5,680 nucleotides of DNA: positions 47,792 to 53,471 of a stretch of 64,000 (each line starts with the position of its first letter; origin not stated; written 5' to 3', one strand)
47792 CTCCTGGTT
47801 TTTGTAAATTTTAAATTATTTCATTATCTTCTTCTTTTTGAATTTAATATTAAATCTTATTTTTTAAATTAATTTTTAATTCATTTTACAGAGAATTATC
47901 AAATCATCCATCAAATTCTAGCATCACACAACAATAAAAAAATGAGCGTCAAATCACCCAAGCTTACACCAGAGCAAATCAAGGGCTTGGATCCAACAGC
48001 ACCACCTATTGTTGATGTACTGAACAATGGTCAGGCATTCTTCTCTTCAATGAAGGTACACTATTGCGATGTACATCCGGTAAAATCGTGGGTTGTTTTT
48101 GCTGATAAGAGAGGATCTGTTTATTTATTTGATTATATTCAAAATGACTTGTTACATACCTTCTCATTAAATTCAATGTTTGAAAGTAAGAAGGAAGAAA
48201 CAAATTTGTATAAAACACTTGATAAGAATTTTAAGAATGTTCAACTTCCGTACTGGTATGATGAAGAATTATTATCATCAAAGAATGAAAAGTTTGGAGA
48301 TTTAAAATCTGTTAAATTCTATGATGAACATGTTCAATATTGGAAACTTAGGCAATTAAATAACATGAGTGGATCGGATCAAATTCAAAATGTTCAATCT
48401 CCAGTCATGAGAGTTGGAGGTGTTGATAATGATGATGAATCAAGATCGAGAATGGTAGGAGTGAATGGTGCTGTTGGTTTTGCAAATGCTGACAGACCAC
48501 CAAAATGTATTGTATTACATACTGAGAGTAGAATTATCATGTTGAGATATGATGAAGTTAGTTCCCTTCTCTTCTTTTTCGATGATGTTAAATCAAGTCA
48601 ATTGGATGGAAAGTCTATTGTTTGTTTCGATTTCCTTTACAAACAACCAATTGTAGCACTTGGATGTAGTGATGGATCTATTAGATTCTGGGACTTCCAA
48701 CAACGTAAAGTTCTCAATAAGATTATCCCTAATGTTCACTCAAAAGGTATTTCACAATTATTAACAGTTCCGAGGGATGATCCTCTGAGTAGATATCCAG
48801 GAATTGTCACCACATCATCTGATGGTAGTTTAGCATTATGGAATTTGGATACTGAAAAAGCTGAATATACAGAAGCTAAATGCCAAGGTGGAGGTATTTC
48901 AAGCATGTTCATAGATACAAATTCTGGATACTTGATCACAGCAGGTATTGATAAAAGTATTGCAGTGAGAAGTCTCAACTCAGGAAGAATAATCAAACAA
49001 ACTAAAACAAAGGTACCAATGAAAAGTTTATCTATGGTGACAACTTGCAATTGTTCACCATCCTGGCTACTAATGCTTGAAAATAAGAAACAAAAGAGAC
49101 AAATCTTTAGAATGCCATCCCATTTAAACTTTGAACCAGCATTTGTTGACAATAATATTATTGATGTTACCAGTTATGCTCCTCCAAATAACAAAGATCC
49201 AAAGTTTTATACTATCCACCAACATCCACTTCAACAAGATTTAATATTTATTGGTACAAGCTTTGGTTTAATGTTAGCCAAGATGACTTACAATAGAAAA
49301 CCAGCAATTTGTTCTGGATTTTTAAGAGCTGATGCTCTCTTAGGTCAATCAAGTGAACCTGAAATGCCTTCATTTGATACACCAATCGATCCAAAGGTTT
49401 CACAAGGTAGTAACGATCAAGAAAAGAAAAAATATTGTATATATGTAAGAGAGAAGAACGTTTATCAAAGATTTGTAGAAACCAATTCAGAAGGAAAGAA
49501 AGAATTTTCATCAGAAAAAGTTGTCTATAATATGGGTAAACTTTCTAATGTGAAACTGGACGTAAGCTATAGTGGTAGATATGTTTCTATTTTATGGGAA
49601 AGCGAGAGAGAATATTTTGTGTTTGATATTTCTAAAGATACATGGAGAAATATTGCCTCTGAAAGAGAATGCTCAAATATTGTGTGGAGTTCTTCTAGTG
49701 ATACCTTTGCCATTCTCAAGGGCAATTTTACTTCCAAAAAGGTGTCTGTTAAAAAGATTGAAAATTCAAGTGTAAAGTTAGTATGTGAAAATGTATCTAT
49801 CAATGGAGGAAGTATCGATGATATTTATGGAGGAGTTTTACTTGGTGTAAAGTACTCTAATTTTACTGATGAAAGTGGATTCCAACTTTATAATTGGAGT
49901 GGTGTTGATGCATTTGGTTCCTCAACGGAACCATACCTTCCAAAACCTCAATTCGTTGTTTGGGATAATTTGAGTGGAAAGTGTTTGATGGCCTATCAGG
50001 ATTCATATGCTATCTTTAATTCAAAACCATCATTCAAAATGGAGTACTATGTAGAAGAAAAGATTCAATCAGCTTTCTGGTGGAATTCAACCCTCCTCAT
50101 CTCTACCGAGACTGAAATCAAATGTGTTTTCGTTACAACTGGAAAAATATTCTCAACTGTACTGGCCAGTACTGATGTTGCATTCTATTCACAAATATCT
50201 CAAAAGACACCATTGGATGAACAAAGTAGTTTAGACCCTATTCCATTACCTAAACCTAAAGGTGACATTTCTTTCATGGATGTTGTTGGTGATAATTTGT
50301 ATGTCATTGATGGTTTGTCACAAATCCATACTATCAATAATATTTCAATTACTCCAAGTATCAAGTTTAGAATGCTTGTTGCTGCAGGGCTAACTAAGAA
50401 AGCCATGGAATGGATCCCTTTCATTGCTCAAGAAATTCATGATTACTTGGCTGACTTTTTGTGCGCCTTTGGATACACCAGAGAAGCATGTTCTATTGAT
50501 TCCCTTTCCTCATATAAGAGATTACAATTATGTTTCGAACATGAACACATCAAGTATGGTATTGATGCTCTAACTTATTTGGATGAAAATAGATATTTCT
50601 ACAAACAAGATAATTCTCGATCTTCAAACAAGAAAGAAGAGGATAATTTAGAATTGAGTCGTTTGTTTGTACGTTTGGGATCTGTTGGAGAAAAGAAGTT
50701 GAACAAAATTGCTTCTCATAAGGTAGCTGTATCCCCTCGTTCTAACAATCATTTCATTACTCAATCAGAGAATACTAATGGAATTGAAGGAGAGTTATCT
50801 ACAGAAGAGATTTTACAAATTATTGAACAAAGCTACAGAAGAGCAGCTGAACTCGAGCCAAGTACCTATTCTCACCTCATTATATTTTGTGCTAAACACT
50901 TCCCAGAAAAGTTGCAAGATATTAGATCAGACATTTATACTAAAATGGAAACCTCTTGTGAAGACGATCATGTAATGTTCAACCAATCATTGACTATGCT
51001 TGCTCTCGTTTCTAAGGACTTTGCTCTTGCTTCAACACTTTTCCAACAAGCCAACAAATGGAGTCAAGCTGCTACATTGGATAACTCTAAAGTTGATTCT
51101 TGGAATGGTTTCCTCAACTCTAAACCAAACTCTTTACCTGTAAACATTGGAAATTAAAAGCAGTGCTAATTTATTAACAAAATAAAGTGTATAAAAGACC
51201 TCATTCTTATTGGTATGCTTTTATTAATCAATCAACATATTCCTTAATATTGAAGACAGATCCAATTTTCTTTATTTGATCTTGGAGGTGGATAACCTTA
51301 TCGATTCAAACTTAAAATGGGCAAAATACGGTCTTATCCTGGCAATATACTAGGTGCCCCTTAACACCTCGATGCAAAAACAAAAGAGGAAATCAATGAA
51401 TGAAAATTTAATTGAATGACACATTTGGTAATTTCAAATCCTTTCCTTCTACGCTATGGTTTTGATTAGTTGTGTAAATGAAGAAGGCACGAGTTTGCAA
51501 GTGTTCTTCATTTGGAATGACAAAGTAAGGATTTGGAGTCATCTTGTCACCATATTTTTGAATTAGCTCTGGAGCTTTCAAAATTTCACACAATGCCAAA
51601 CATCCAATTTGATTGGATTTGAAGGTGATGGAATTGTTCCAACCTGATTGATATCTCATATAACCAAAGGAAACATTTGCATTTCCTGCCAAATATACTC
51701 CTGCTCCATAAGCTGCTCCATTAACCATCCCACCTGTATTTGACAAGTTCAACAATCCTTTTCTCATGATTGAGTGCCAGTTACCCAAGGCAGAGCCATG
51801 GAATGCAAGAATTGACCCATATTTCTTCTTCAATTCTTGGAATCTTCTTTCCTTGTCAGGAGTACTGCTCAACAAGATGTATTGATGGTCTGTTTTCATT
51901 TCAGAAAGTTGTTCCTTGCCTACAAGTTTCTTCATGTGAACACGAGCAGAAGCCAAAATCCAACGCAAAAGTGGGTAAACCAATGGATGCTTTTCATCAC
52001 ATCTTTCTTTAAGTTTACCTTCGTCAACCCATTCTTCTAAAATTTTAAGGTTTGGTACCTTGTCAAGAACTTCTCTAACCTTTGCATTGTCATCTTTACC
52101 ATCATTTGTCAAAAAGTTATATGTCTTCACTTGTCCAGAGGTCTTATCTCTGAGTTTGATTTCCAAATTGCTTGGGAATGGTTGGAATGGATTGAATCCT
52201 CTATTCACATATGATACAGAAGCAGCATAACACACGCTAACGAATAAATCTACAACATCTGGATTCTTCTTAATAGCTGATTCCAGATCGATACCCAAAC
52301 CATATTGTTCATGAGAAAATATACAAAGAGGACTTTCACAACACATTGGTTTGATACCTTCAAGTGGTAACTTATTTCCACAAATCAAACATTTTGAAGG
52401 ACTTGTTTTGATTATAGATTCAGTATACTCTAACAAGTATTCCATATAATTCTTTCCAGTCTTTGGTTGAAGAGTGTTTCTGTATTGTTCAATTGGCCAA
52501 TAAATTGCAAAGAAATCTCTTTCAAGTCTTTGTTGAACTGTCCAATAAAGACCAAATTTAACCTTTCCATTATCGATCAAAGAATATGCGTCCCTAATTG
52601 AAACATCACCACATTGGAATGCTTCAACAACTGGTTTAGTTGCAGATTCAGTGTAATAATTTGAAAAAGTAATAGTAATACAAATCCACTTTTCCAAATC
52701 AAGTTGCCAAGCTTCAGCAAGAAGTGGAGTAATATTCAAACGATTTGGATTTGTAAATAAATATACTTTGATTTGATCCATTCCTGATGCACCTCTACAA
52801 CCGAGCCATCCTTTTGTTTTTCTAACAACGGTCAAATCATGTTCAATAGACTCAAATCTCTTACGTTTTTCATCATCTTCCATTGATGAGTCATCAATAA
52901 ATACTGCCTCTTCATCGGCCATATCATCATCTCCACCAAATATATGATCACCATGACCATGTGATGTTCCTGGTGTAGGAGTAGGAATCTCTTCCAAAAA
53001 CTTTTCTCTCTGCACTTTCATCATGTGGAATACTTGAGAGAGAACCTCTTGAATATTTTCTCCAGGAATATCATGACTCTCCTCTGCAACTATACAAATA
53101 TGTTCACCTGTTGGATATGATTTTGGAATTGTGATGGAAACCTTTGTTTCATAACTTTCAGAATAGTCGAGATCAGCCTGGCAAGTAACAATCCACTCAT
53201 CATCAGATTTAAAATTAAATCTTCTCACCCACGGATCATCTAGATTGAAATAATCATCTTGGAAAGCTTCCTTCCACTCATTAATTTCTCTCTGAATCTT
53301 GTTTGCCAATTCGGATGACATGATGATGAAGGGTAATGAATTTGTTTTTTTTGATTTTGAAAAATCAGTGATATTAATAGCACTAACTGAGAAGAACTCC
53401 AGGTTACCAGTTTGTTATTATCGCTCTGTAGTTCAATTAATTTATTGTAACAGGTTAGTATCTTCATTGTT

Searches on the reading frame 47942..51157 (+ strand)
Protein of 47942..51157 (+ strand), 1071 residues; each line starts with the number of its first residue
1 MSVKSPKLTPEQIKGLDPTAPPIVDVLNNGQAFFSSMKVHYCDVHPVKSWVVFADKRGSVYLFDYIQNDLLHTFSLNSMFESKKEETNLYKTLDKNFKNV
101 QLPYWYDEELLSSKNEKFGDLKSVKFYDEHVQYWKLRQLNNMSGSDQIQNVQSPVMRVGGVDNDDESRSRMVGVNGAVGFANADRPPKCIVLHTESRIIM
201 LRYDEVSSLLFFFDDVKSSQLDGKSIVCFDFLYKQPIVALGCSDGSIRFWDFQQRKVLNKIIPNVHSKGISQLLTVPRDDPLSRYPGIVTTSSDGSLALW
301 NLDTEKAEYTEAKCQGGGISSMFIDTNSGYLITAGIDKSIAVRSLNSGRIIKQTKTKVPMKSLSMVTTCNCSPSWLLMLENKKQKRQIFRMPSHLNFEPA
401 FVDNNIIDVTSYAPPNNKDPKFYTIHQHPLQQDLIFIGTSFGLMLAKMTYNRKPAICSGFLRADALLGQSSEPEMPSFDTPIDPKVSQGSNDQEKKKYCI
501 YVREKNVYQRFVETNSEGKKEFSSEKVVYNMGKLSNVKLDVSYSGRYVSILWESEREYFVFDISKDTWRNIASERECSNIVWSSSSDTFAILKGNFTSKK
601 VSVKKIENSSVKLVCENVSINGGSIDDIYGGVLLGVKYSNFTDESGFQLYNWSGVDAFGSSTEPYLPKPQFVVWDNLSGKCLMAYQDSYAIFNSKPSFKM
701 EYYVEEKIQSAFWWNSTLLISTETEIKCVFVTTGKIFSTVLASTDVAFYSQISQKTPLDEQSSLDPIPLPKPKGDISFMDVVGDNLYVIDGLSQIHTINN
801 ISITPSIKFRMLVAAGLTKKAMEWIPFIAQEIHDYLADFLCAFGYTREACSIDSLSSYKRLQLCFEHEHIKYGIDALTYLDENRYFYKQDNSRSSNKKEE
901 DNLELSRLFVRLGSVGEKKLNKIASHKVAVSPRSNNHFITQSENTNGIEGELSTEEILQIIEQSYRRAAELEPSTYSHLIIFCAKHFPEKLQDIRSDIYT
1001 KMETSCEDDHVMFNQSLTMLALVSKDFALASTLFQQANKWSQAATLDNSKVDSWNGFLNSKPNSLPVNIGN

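Call 11: search_protein_families(library=pfam, proteins=[window:47942-51157:+], max_evalue=0.00001)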
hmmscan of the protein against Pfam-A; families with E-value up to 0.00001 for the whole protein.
window:47942-51157:+ (1071 aa): 9 families
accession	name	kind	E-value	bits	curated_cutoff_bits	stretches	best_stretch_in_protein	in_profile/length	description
PF24814.1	WD40_Prp19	-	8.9e-14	51.6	320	1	224-358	7-133/281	Prp19 WD40 domain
PF25171.1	Beta-prop_WDR36-Utp21_1st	-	2.6e-10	40.6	80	0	206-278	195-247/266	WDR36/Utp21 first beta-propeller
PF24796.1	WDR55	-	6.1e-09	35.8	200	1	217-356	47-177/296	WDR55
PF04053.20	B-prop_COPA_B_2nd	-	7.1e-09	36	57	1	538-734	35-220/248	COPA/B second beta-propeller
PF25174.1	Beta-prop_THOC3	-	2.9e-08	33.5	305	0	288-359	17-90/272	THOC3 beta-propeller domain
PF25173.1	Beta-prop_WDR3_1st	-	3.8e-08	33.7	154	1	224-342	72-181/184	WDR3 first beta-propeller domain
PF23409.1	Beta-prop_EML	-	1.5e-07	31.7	88.2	0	220-278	153-209/267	Echinoderm microtubule-associated protein first beta-propeller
PF24807.1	WD40_CDC20-Fz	-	1.7e-07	31.3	200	1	220-349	48-168/292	CDC20/Fizzy WD40 domain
PF25168.1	Beta-prop_WDR36-Utp21_2nd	-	4.7e-06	26.6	84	0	238-368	172-292/335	WDR36/Utp21 second beta-propeller domain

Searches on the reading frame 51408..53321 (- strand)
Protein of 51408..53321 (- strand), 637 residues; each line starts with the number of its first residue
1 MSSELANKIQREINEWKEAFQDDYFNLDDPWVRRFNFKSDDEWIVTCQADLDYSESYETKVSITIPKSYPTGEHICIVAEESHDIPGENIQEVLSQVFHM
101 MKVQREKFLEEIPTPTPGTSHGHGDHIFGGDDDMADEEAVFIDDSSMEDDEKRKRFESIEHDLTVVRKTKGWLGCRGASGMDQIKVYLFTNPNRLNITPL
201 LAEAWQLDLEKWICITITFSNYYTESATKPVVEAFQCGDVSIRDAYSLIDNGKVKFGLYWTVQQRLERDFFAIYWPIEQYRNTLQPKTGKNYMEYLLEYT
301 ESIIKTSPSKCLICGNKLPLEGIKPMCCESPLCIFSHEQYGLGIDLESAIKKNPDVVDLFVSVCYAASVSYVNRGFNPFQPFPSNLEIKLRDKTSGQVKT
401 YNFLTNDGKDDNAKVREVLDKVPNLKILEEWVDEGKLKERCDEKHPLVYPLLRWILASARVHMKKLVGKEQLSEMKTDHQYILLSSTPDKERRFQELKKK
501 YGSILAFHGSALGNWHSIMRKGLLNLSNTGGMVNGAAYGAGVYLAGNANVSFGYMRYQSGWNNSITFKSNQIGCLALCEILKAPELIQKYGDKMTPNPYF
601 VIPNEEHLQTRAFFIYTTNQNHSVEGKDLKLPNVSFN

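Call 7: find_encoding_contigs(protein=window:51408-53321:-, flank=10000, max_places=6)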
Protein window:51408-53321:- (637 aa): no gene with exactly this product is on record in the collection.

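Call 8: search_protein_families(library=pfam, proteins=[window:51408-53321:-], max_evalue=0.01)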
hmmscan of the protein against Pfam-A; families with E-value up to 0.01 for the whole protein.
window:51408-53321:- (637 aa): 1 family
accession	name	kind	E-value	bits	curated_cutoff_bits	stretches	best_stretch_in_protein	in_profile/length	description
PF00644.27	PARP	-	4.8e-11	43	26.7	1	487-582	33-126/199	Poly(ADP-ribose) polymerase catalytic domain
